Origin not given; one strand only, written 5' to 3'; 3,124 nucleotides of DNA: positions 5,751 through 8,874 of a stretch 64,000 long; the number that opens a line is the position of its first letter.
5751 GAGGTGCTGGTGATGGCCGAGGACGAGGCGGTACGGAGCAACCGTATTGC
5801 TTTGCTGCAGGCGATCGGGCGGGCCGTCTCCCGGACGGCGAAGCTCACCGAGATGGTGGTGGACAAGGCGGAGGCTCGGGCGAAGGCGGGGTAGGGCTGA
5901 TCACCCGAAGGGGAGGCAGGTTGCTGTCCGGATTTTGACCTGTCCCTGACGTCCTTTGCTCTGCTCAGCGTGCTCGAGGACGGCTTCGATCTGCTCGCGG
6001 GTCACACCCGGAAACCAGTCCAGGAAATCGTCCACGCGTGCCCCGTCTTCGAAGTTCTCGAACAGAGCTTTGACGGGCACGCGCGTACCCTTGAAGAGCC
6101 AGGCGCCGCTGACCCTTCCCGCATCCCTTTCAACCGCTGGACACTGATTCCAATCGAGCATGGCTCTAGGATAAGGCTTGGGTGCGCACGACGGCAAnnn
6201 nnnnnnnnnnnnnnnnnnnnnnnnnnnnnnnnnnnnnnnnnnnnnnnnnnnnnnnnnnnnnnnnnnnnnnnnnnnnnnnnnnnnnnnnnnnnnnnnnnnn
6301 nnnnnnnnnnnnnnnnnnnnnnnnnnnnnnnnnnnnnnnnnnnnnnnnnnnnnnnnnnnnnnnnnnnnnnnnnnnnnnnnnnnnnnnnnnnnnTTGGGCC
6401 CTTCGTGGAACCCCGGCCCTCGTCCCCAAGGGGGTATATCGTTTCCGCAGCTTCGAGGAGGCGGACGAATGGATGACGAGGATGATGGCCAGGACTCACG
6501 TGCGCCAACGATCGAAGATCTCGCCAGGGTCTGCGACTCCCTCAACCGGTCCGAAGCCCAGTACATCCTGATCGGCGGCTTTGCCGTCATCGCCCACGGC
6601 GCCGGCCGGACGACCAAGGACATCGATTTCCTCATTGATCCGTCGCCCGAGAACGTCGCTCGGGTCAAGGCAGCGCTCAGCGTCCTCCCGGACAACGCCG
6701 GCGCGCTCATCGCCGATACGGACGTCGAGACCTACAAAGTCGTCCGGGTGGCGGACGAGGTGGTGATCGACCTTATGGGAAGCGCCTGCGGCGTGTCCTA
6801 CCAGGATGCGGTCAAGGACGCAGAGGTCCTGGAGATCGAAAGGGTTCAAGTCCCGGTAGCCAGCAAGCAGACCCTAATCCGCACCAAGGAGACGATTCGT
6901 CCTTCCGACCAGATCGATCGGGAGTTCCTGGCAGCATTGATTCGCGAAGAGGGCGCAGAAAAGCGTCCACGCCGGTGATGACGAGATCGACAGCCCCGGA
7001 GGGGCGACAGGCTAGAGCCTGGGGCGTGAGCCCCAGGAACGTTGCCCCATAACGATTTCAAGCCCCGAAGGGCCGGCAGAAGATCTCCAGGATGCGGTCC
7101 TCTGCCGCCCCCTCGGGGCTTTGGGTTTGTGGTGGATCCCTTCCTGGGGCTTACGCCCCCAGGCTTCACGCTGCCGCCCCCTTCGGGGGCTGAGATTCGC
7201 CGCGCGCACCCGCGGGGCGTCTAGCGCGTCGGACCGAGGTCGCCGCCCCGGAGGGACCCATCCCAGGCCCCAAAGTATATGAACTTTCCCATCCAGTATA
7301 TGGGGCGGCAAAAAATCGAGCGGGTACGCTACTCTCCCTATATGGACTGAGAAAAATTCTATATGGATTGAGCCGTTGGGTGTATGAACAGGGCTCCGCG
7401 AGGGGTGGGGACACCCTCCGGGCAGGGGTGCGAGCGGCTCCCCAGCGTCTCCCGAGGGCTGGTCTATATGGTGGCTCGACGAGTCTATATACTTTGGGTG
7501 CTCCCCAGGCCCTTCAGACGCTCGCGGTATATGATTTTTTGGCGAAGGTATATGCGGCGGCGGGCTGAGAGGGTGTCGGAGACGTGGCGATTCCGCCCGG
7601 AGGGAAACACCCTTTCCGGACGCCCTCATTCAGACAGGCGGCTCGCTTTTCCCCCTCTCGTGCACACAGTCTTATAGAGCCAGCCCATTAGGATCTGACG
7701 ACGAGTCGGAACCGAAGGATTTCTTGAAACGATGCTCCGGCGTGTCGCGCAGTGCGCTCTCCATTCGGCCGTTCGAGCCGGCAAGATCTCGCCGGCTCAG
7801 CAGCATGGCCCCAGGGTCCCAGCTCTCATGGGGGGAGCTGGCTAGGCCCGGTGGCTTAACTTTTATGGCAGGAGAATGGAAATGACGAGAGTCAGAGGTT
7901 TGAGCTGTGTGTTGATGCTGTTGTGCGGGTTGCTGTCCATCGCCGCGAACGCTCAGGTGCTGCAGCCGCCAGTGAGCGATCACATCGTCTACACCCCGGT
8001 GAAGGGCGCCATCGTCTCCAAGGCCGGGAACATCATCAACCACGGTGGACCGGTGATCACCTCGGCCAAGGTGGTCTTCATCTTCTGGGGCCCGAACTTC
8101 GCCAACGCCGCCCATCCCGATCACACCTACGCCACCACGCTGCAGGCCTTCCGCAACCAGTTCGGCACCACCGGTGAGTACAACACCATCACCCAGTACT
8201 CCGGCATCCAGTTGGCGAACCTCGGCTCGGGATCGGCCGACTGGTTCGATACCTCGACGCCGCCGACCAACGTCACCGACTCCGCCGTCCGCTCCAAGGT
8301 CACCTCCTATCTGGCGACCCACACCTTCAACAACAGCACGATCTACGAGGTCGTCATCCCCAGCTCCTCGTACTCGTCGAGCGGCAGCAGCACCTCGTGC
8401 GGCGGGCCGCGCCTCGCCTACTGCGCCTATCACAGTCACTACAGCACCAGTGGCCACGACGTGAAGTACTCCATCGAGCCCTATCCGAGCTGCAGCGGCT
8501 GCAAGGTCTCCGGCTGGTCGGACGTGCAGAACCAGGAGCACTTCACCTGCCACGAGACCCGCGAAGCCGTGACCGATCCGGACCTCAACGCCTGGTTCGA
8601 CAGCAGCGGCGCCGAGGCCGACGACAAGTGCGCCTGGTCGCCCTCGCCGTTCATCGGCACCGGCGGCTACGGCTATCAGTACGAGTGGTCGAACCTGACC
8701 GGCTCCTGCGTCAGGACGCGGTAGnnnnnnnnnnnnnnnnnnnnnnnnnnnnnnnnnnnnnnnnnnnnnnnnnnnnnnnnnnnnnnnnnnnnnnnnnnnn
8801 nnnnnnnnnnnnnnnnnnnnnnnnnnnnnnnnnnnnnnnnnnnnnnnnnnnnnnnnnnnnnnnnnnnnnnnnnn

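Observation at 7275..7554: AT-only heptamer STATATG on an exact 21-bp lattice (array 1)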

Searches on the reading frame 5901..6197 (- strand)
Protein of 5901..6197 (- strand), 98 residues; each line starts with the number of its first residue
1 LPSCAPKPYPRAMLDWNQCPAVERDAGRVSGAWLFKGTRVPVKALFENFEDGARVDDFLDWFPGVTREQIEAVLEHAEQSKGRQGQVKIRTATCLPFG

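Call 65: search_protein_families(library=pfam, proteins=[window:5901-6197:-], max_evalue=0.01)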
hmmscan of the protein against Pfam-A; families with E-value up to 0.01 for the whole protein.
window:5901-6197:- (98 aa): 1 family
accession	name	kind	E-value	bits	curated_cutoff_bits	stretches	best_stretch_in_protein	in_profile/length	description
PF04255.20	DUF433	-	1.7e-13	50.6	23.6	1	22-76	1-55/56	Protein of unknown function (DUF433)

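Call 80: search_protein_families(library=ncbifam, proteins=[window:5901-6197:-], max_evalue=0.01)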
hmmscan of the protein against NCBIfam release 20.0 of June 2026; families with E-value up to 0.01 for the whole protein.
window:5901-6197:- (98 aa): 0 families

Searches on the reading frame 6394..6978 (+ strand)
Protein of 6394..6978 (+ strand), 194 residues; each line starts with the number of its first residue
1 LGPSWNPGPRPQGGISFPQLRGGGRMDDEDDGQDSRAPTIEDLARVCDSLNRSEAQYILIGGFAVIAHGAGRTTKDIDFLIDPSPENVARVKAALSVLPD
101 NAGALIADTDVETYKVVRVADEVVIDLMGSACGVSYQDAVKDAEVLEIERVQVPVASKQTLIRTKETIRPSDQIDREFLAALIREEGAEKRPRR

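Call 10: search_protein_families(library=pfam, proteins=[window:6394-6978:+], max_evalue=0.01)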
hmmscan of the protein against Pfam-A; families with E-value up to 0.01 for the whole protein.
window:6394-6978:+ (194 aa): 4 families
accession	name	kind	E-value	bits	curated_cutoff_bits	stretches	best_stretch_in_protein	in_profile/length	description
PF08843.17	AbiEii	-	0.0001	22.7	22.5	1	51-104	9-65/238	Nucleotidyl transferase AbiEii toxin, Type IV TA system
PF09970.15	DUF2204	-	0.0029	17.7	20.3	1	40-174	2-138/181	Nucleotidyl transferase of unknown function (DUF2204)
PF19502.5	DUF6036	-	0.0043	17.3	23.6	1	52-91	17-55/164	Nucleotidyltransferase of unknown function (DUF6036)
PF10706.15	Aminoglyc_resit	-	0.0081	16.7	21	0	43-96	2-55/149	Aminoglycoside-2''-adenylyltransferase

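Call 65: search_protein_families(library=pfam, proteins=[window:6469-6978:+], max_evalue=0.01)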
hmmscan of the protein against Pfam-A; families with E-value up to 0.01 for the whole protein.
window:6469-6978:+ (169 aa): 4 families
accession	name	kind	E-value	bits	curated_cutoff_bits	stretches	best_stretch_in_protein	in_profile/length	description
PF08843.17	AbiEii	-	7.6e-05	23.2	22.5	1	26-79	9-65/238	Nucleotidyl transferase AbiEii toxin, Type IV TA system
PF09970.15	DUF2204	-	0.0018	18.4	20.3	1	15-149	2-138/181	Nucleotidyl transferase of unknown function (DUF2204)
PF19502.5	DUF6036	-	0.0031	17.8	23.6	1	27-67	17-56/164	Nucleotidyltransferase of unknown function (DUF6036)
PF10706.15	Aminoglyc_resit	-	0.0053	17.3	21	0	18-71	2-55/149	Aminoglycoside-2''-adenylyltransferase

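Call 80: search_protein_families(library=ncbifam, proteins=[window:6469-6978:+], max_evalue=0.01)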
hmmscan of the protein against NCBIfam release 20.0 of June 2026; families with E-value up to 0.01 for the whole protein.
window:6469-6978:+ (169 aa): 0 families

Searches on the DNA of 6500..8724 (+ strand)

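Call 7: search_rna_families(source=window, start=6500, end=8500, threshold=evalue, max_evalue=1)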
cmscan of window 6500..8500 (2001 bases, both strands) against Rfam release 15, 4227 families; matches with E-value up to 1: 6.
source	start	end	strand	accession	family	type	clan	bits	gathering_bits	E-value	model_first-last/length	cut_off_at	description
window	6992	7037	-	RF01687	Acido-Lenti-1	Gene; sRNA;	-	52.5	37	1.7e-10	1-46/46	no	Acido-Lenti-1 RNA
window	7016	7165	+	RF04104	MIR918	Gene; miRNA;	-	43.6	268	8.9e-06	1-265/265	no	MIR918 microRNA precursor family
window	6996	7186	-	RF04104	MIR918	Gene; miRNA;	-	38.6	268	0.0001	1-265/265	no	MIR918 microRNA precursor family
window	7143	7191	+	RF01687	Acido-Lenti-1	Gene; sRNA;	-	28.7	37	0.0005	1-46/46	no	Acido-Lenti-1 RNA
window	7052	7129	+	RF03379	mir-4667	Gene; miRNA;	-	24.9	68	0.15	1-93/93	no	mir-4667 microRNA precursor family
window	8154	8214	-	RF02741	Rev44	Gene; antisense;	-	16.4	178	0.11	69-134/336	no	Soft rot Enterobacteriaceae Rev 44 asRNA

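Call 58: search_dna_similar(query=window:7260-7880:+, collection=plasmids, mode=distant, max_evalue=0.01, max_rows=10)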
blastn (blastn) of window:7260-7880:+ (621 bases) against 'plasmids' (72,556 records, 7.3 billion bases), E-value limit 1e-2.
No match.

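Call 59: search_dna_similar(query=window:7260-7880:+, collection=phages, mode=distant, max_evalue=0.01, max_rows=10)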
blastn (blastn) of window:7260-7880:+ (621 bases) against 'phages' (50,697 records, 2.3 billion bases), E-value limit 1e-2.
No match.

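Call 92: search_rna_families(sources=[L104, L239, L240, L241], threshold=gathering)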
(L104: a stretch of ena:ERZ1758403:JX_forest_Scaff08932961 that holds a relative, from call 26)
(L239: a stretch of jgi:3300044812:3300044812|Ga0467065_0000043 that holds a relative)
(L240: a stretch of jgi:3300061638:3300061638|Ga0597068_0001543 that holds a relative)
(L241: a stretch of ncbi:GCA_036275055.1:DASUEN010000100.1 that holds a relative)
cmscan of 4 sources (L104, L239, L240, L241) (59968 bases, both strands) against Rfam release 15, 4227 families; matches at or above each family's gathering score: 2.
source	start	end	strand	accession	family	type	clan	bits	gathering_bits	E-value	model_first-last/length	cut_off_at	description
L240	8150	8195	-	RF01687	Acido-Lenti-1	Gene; sRNA;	-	50.8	37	1.5e-08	1-46/46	no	Acido-Lenti-1 RNA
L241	8434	8480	-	RF01687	Acido-Lenti-1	Gene; sRNA;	-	42.4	37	2.9e-06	1-46/46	no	Acido-Lenti-1 RNA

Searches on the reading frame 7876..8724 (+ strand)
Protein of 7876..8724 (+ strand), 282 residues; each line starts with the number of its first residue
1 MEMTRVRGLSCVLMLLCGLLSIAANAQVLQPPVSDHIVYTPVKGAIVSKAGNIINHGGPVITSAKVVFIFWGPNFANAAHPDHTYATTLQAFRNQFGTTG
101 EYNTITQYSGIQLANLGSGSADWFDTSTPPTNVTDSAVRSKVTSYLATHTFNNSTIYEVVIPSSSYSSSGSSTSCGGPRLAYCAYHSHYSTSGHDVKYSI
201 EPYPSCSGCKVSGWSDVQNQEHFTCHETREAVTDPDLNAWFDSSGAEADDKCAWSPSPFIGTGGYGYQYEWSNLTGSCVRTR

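Call 10: search_protein_families(library=pfam, proteins=[window:7876-8724:+], max_evalue=0.01)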
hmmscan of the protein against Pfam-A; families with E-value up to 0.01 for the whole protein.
window:7876-8724:+ (282 aa): 0 families

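Call 11: find_encoding_contigs(protein=window:7882-8724:+, flank=10000, max_places=10)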
Protein window:7882-8724:+ (280 aa): no gene with exactly this product is on record in the collection.

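Call 14: find_encoding_contigs(protein=window:7876-8724:+, flank=10000, max_places=10)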
Protein window:7876-8724:+ (282 aa): no gene with exactly this product is on record in the collection.

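Call 25: find_homologous_proteins(query=window:7876-8724:+, max_evalue=0.00001)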
Query window:7876-8724:+ (282 aa): 2631 proteins with E <= 0.00001 among 3076 candidates; the best 120 are listed.
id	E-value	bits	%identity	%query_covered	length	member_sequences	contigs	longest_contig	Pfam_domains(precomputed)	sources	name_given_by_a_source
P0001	3.0e-190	649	100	99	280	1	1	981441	-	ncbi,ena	-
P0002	1.3e-167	574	87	99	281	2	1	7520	-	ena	-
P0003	2.1e-165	567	86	100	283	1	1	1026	-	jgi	jgi:hypothetical protein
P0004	1.4e-162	558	84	99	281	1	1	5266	-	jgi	-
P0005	2.8e-148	511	79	99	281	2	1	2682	-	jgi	jgi:hypothetical protein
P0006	5.1e-147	507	77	99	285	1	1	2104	-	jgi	jgi:hypothetical protein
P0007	1.6e-145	502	76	98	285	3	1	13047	-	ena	-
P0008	3.6e-144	497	78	98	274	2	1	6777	-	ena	-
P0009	3.8e-143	494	75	98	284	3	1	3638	-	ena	-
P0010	6.8e-143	493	74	99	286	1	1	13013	-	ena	-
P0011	1.2e-142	492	79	96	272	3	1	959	-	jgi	-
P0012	1.0e-141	489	75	97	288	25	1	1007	-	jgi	jgi:hypothetical protein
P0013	6.4e-141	487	74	98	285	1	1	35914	-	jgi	jgi:hypothetical protein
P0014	1.0e-140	486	76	96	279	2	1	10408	-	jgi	jgi:hypothetical protein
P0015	2.5e-140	485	74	99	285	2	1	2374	-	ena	-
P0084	1.7e-127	443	84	79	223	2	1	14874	-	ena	-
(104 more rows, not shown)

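Call 26: find_encoding_contigs(protein=P0002, flank=10000, max_places=4)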
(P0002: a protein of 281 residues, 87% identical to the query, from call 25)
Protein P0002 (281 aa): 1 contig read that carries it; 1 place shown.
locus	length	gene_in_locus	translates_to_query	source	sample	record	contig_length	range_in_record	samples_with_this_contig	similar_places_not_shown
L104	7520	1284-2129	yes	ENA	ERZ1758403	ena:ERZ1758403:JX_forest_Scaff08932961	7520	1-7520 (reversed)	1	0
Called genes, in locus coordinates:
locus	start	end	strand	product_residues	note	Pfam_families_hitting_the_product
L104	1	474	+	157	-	?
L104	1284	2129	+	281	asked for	-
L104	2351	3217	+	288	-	-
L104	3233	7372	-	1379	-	PF02786:CPSase_L_D2, PF02785:Biotin_carb_C, PF08326:ACC_central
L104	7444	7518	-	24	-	?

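Call 27: find_encoding_contigs(protein=P0004, flank=10000, max_places=4)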
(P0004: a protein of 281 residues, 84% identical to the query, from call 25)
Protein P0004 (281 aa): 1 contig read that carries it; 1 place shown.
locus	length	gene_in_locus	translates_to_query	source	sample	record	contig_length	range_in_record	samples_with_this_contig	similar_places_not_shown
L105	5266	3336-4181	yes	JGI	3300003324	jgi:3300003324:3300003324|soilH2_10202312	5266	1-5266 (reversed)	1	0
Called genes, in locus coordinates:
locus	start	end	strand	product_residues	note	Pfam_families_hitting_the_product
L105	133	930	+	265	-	PF00561:Abhydrolase_1 (faint), PF12146:Hydrolase_4 (weak), PF12697:Abhydrolase_6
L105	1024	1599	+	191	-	-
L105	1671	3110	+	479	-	PF21105:DyP_N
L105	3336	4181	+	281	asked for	-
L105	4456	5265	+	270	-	?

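Call 28: find_encoding_contigs(protein=P0001, flank=3000, max_places=3)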
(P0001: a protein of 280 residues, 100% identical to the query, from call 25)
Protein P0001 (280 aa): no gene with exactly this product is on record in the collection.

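Call 37: find_encoding_contigs(protein=P0007, flank=4000, max_places=3)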
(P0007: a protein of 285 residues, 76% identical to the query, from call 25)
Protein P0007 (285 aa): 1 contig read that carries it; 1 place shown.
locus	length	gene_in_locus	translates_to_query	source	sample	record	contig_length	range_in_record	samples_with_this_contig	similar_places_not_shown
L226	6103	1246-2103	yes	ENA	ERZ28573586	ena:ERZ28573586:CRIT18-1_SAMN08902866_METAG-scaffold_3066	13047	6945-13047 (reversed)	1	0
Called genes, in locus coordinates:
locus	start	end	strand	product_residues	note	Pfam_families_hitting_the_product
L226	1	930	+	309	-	?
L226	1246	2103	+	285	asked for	-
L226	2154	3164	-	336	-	PF01547:SBP_bac_1, PF13416:SBP_bac_8, PF13343:SBP_bac_6, PF13531:SBP_bac_11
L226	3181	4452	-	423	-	PF07396:Porin_O_P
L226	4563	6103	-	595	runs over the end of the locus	PF12439:GDE_N, PF06202:GDE_C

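Call 38: find_encoding_contigs(protein=P0008, flank=4000, max_places=3)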
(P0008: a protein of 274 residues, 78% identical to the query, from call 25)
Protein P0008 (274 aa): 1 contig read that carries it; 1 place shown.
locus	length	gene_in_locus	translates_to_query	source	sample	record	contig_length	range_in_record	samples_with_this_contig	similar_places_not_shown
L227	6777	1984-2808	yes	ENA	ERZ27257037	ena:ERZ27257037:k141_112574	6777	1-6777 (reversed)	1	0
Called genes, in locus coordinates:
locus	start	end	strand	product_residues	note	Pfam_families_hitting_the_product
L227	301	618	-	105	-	PF01381:HTH_3 (weak)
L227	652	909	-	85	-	-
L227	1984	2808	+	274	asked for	-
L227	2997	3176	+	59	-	-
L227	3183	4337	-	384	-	PF01053:Cys_Met_Meta_PP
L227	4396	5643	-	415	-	PF00871:Acetate_kinase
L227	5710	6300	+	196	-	PF04961:FTCD_C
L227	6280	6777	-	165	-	?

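Call 39: find_encoding_contigs(protein=P0005, flank=4000, max_places=3)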
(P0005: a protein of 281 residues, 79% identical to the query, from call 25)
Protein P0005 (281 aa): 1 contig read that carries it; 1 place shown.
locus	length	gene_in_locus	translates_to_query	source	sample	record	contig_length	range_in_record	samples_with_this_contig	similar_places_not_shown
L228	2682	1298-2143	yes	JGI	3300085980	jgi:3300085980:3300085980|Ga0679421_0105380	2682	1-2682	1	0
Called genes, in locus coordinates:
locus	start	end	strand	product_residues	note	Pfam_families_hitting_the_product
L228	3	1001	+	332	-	?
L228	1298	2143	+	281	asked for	-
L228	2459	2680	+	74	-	?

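Call 43: find_encoding_contigs(protein=P0084, flank=5000, max_places=3)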
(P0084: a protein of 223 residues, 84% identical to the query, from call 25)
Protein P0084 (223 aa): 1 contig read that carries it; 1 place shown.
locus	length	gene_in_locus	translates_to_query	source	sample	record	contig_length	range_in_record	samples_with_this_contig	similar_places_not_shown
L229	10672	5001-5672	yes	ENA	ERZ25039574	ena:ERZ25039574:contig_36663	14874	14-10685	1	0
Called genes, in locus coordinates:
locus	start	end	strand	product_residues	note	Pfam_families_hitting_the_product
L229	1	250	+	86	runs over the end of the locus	?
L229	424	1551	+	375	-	-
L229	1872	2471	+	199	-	PF14559:TPR_19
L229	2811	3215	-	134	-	-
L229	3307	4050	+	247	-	-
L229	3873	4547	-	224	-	-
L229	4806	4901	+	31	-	-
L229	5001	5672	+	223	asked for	-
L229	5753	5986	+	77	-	-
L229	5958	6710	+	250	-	PF00753:Lactamase_B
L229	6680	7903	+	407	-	PF13091:PLDc_2, PF00614:PLDc (faint), PF13091:PLDc_2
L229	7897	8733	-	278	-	-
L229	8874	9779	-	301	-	PF00144:Beta-lactamase, PF11954:DUF3471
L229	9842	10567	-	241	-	PF00144:Beta-lactamase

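Call 65: search_protein_families(library=pfam, proteins=[L104:1-474:+], max_evalue=0.01)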
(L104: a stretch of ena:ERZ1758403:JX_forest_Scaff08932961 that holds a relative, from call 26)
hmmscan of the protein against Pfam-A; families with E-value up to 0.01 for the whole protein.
L104:1-474:+ (157 aa): 13 families
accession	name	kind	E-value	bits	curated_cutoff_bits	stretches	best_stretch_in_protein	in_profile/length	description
PF13424.12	TPR_12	-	1.2e-31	109.2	30.1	3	21-92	4-77/77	Tetratricopeptide repeat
PF13176.12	TPR_7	-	7.3e-18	63.5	27.9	2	62-96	1-35/36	Tetratricopeptide repeat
PF13374.12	TPR_10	-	1.9e-14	53.5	27.5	2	61-92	3-34/42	Tetratricopeptide repeat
PF00515.34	TPR_1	-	1.7e-13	50.2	27.8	2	61-90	2-31/34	Tetratricopeptide repeat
PF13181.12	TPR_8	-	5.4e-13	48.4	25.7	2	61-91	2-32/34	Tetratricopeptide repeat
PF07719.23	TPR_2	-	1.1e-11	44.3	27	0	22-48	3-29/34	Tetratricopeptide repeat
PF10579.15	Rapsyn_N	-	2.8e-07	30.9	23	1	46-95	29-78/80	Rapsyn N-terminal myristoylation and linker region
PF13428.12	TPR_14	-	3.1e-07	30.8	23.5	0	25-49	6-30/44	Tetratricopeptide repeat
PF17874.7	TPR_MalT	-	1.8e-05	24.6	45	1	21-153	41-173/336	MalT-like TPR region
PF13432.12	TPR_16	-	3.6e-05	24.6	32.7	0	67-124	4-55/65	Tetratricopeptide repeat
PF07721.20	TPR_4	-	0.00027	21.7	27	0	61-79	2-20/26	Tetratricopeptide repeat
PF13431.12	TPR_17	-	0.0003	21.3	24.4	0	60-81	13-34/34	Tetratricopeptide repeat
PF13174.12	TPR_6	-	0.00033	21.6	26.3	0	26-45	6-25/33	Tetratricopeptide repeat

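Call 80: search_protein_families(library=ncbifam, proteins=[window:7876-8724:+], max_evalue=0.01)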
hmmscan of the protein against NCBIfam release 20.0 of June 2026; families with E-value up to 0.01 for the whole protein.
window:7876-8724:+ (282 aa): 0 families
